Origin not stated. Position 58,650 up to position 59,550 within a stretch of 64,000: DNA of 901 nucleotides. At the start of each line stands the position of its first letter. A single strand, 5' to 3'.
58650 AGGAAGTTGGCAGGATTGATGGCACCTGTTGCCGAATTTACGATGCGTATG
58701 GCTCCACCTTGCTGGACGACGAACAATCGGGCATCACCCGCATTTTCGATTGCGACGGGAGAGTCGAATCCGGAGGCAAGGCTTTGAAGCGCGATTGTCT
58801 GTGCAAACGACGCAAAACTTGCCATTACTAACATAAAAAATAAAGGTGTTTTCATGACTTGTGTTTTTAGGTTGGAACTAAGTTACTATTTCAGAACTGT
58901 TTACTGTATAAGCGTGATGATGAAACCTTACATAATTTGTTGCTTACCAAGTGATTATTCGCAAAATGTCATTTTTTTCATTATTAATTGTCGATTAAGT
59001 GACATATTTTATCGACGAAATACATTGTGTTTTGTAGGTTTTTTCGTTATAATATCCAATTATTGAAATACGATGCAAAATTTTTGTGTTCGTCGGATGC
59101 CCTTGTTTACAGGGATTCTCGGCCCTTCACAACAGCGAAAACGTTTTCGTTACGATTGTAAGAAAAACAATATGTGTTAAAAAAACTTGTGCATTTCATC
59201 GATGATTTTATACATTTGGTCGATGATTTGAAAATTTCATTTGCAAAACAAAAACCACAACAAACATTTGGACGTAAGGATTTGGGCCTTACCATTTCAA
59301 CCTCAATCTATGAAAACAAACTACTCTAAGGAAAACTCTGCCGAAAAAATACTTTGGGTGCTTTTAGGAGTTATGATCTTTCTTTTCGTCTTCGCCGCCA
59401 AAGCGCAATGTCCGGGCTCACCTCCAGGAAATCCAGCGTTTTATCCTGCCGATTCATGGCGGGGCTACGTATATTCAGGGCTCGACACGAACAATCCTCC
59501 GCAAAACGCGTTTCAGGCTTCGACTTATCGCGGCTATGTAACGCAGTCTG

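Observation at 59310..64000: Second mega-adhesin ORF, missing from the supplied ORF track, with three PA14-like modules interleaved with Cys-containing Ig-like repeats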

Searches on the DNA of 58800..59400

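Call 79: search_rna_families(source=window, start=58800, end=59400, threshold=evalue, max_evalue=1)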
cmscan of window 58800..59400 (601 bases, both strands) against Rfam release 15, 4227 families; matches with E-value up to 1: 1.
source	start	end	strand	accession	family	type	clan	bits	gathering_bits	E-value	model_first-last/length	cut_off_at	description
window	59312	59400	-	RF02437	SpF44_sRNA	Gene; sRNA;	-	20.2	70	0.47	14-102/102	5'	Streptococcus sRNA SpF44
